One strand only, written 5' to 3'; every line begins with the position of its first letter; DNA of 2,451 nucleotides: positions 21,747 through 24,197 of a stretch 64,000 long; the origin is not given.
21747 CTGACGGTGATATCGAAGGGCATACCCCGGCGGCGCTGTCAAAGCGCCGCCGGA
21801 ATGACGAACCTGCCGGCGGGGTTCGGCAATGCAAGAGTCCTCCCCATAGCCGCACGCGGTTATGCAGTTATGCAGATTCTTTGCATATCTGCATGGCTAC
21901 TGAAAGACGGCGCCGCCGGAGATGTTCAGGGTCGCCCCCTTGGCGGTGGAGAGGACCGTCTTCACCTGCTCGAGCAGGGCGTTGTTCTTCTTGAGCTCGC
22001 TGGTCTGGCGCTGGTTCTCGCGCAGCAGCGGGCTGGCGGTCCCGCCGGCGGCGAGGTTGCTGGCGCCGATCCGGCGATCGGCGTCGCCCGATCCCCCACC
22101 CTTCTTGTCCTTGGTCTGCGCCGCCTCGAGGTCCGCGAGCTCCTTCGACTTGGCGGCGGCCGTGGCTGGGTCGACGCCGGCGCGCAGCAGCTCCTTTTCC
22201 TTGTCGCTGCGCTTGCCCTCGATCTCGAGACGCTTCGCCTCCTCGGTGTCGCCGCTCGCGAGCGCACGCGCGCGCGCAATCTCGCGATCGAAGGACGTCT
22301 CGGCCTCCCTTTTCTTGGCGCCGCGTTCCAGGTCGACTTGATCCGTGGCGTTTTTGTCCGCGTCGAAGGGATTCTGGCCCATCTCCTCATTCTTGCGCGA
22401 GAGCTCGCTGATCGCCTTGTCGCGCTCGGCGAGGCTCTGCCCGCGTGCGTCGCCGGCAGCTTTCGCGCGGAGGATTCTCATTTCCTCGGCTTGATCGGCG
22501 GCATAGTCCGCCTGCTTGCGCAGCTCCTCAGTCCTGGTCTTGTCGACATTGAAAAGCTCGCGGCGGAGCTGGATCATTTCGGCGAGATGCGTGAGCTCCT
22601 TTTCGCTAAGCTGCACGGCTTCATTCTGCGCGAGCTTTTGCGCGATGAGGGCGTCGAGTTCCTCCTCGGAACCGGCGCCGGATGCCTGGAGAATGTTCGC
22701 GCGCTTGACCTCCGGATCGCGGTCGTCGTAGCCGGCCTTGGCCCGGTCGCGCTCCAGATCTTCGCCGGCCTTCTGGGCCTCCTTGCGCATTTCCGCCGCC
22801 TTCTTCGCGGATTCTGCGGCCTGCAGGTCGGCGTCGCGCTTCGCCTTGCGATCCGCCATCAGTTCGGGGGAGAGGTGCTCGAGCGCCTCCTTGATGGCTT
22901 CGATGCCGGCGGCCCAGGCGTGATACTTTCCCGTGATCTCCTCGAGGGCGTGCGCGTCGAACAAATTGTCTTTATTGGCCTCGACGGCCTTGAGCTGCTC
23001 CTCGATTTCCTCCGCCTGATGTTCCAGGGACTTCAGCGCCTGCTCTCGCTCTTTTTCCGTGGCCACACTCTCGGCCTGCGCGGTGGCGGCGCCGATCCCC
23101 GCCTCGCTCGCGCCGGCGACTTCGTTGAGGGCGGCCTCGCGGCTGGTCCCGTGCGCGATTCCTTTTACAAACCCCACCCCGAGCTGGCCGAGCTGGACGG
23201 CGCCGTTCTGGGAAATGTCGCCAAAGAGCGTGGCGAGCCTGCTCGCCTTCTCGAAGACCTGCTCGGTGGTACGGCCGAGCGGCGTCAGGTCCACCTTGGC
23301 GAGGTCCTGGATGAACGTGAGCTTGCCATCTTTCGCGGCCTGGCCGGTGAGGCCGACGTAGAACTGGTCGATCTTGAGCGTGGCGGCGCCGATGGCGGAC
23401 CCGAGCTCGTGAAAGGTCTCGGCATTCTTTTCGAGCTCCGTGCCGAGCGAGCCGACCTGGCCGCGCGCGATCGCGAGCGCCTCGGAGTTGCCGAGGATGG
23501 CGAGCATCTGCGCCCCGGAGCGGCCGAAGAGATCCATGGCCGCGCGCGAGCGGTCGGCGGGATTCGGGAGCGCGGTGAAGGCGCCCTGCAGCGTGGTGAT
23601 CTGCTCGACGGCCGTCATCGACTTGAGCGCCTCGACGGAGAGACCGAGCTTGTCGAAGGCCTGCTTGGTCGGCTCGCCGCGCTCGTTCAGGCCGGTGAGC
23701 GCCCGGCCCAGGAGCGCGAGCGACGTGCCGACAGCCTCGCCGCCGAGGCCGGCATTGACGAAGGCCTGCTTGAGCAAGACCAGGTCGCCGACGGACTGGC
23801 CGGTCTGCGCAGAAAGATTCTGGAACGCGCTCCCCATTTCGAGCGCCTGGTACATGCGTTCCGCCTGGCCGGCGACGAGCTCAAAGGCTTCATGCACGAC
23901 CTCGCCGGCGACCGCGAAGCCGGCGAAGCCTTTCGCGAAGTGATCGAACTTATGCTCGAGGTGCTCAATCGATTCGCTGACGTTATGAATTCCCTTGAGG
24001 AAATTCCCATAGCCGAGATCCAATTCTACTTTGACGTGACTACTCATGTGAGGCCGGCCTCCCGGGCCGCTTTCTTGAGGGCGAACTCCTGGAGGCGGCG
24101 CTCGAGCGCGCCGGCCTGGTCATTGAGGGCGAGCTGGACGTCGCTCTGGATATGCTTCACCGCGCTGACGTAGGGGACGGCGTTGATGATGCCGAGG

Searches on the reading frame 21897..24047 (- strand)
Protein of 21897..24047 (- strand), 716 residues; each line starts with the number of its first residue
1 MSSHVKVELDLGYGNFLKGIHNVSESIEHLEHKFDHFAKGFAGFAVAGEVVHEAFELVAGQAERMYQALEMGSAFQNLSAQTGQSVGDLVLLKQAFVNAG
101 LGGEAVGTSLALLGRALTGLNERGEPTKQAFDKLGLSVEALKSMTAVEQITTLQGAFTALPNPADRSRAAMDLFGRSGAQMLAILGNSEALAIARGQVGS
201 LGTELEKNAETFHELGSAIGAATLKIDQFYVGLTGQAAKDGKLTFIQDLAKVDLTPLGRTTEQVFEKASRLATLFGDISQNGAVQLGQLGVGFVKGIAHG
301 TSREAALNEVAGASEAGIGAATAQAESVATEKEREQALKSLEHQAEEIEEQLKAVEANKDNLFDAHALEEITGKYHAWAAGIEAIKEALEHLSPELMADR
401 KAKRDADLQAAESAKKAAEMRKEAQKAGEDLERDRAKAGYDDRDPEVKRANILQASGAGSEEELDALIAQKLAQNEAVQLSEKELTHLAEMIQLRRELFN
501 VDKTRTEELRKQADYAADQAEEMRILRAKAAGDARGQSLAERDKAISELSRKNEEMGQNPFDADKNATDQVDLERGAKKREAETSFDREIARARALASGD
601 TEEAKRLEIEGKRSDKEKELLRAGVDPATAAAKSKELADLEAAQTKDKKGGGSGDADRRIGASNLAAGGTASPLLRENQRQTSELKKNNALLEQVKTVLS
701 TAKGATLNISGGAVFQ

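Call 62: search_protein_families(library=phrogs, max_evalue=0.01, proteins=[window:21897-24047:-])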
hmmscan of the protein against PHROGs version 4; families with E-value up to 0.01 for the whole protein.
window:21897-24047:- (716 aa): 1 family
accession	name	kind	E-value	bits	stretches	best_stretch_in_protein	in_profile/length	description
phrog_9483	-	tail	3.7e-10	40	1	30-206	36-204/657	tail length tape measure protein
